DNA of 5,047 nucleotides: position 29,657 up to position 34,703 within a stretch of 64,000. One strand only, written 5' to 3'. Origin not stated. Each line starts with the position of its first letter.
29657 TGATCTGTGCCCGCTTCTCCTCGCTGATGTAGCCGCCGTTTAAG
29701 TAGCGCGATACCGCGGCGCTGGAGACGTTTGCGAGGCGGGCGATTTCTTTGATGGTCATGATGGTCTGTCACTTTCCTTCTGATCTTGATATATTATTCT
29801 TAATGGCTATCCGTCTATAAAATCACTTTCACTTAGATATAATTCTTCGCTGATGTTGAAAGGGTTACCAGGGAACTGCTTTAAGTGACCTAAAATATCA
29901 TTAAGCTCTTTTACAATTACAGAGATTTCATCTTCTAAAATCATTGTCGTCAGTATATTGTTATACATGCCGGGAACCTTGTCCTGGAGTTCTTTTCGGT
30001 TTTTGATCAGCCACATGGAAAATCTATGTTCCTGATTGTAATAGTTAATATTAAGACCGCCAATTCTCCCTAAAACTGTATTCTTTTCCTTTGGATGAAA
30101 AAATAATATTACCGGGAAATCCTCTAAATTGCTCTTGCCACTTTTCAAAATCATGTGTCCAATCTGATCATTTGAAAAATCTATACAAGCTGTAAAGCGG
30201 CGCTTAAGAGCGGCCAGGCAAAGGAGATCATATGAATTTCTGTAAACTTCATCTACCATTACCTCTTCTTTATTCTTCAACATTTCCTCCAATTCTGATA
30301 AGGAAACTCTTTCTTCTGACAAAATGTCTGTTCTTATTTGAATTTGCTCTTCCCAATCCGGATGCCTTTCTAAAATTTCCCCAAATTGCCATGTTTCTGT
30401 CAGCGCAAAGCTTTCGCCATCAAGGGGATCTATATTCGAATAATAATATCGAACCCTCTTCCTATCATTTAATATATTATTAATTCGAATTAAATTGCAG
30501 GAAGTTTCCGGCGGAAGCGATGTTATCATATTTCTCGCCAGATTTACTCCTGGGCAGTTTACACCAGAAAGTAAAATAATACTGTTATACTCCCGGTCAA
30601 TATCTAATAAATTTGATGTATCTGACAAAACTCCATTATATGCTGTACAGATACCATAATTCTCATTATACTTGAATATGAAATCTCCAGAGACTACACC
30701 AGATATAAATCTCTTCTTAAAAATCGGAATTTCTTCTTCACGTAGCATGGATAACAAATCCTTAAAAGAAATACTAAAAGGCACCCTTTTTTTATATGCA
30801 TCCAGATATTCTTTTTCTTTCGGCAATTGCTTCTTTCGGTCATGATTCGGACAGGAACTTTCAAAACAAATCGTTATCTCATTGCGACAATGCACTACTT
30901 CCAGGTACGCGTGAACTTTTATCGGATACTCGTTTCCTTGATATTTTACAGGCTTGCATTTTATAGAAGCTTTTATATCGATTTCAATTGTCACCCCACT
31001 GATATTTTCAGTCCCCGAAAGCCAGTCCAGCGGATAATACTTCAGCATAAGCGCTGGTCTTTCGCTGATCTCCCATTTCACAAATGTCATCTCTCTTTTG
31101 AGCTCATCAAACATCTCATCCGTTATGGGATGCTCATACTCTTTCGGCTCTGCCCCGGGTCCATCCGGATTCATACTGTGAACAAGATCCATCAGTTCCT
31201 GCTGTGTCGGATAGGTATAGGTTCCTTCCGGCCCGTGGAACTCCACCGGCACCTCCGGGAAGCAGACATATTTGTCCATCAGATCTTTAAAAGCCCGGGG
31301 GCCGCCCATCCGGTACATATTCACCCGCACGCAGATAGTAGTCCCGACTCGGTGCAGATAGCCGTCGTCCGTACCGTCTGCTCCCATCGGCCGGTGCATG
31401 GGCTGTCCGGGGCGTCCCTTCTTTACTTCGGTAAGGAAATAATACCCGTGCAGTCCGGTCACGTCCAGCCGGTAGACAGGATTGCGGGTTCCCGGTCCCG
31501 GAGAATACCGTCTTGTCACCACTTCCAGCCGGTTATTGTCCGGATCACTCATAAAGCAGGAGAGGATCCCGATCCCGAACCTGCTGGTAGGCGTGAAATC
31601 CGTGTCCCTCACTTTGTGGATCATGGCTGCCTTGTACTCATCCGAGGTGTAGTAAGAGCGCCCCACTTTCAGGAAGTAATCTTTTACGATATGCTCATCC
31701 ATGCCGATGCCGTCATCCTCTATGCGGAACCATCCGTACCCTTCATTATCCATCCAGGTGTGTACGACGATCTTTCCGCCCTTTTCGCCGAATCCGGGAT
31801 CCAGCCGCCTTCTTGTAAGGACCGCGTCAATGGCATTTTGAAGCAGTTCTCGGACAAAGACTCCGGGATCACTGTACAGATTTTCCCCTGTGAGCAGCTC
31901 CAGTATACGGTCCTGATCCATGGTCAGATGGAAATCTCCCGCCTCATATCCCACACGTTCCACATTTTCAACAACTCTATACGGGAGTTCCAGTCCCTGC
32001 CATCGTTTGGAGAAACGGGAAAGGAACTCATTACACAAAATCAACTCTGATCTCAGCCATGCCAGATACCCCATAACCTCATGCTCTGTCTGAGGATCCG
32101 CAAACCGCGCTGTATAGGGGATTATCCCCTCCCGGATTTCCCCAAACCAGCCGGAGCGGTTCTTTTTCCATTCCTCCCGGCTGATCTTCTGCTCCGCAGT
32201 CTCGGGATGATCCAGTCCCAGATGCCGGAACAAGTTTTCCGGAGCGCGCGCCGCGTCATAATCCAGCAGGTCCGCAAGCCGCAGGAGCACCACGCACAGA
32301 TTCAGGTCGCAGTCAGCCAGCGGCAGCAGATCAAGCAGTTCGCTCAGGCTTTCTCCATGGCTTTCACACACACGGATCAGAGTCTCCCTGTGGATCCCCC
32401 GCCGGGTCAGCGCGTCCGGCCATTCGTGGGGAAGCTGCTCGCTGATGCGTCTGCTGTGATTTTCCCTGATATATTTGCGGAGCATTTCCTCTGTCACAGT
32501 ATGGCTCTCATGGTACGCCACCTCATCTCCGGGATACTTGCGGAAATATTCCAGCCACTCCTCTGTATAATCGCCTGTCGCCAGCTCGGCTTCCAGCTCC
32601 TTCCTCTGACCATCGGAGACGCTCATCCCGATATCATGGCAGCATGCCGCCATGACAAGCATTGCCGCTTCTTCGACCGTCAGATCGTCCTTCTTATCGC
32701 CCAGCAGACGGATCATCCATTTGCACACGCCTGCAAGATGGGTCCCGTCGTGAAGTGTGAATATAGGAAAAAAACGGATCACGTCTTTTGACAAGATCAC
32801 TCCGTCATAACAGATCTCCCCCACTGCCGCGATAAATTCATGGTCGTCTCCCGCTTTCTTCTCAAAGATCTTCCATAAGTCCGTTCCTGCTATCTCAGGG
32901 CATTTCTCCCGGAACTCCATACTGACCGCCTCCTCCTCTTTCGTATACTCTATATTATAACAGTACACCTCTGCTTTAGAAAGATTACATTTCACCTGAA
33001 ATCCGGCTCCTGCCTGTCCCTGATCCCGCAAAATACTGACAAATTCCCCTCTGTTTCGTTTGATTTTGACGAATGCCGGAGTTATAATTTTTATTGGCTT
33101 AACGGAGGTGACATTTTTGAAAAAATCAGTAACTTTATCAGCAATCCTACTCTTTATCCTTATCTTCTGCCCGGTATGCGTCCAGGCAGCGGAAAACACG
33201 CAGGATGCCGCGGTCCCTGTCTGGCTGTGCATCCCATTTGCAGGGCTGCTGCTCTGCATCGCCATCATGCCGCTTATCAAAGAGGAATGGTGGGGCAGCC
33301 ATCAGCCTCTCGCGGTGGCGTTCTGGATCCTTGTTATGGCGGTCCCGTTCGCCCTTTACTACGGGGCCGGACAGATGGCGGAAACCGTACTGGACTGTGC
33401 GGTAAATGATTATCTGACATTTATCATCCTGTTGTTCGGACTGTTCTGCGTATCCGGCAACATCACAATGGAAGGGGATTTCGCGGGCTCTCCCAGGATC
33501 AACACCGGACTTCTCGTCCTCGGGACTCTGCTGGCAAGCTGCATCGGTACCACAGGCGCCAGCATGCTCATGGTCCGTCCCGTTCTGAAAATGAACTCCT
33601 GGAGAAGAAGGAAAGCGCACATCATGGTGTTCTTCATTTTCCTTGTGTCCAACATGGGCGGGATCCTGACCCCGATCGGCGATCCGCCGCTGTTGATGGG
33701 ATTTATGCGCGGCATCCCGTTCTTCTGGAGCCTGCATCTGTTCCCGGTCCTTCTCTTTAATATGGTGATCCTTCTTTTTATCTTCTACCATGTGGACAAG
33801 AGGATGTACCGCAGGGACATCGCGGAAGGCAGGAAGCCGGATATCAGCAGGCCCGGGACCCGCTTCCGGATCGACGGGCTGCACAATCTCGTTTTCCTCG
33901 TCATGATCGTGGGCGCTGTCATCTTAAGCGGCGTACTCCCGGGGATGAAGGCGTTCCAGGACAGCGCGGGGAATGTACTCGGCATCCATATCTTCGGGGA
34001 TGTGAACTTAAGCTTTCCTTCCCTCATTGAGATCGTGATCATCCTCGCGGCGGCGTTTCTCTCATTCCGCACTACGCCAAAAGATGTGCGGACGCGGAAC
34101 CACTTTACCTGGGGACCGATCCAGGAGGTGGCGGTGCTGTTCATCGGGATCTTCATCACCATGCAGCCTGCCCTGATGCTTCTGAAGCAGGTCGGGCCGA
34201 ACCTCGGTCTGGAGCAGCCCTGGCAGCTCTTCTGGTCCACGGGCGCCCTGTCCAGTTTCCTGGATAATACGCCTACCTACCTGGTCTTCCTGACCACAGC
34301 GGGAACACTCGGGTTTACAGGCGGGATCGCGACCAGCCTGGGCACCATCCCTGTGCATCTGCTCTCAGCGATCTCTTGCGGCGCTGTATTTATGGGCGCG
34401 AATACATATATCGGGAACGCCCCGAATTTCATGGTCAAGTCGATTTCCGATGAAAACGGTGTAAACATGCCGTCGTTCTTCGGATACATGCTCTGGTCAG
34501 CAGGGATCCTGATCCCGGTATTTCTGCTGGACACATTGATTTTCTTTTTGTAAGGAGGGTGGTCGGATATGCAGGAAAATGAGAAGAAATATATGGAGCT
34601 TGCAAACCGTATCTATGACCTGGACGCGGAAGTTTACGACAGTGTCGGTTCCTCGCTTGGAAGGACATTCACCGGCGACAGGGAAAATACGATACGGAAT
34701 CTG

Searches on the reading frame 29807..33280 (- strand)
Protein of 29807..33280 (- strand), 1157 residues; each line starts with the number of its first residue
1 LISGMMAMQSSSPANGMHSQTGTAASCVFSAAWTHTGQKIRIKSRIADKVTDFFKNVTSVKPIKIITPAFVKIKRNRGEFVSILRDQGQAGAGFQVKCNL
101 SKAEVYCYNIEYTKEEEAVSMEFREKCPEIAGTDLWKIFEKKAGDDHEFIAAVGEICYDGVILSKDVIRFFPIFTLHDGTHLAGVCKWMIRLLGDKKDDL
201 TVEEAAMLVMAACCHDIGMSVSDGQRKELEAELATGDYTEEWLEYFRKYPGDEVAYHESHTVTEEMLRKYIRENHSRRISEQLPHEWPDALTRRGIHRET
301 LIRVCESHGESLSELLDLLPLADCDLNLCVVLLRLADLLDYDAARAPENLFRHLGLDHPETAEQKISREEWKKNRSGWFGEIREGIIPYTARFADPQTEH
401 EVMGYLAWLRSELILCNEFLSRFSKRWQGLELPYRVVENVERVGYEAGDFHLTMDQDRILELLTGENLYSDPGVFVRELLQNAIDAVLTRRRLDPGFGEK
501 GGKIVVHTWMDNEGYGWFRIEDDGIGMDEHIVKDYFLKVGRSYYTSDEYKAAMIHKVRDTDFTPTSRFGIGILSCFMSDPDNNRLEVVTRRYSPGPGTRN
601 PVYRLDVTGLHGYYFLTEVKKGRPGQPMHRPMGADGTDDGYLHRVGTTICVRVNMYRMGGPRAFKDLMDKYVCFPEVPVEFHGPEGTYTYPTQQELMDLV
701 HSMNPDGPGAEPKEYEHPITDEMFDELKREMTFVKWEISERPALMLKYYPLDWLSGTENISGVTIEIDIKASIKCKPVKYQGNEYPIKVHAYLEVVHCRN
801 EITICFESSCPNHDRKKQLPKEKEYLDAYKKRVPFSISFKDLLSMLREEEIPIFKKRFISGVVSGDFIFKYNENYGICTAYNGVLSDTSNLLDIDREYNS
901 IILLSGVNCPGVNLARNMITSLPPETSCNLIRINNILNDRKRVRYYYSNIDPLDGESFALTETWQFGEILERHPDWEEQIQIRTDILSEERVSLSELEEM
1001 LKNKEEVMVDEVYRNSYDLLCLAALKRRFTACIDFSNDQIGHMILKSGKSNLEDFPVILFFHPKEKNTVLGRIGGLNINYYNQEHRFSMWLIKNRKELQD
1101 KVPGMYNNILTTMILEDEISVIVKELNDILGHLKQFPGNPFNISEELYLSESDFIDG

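Call 69: search_protein_families(library=pfam, proteins=[window:29807-33280:-], max_evalue=0.001)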
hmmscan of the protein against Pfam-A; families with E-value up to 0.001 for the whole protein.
window:29807-33280:- (1157 aa): 3 families
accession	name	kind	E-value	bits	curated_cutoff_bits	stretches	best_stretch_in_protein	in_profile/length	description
PF24391.1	HD-CE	-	4.7e-39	135.1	27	1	171-413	1-261/263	HD-CE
PF02518.31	HATPase_c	-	9.8e-06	26.4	26.4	1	476-545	10-63/111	Histidine kinase-, DNA gyrase B-, and HSP90-like ATPase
PF13589.12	HATPase_c_3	-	0.00019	21.9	25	1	476-577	7-83/137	Histidine kinase-, DNA gyrase B-, and HSP90-like ATPase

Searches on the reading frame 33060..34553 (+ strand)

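Call 81: search_protein_families(library=pfam, proteins=[window:33060-34553:+], max_evalue=0.001)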
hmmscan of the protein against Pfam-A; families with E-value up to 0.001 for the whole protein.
window:33060-34553:+ (497 aa): 2 families
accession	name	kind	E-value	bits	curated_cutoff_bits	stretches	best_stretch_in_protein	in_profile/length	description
PF16980.11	CitMHS_2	-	6.4e-177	589.2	25.7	1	51-496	3-448/448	Putative citrate transport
PF03600.22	CitMHS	-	4.3e-13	49.5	31.9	2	144-413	75-313/336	Citrate transporter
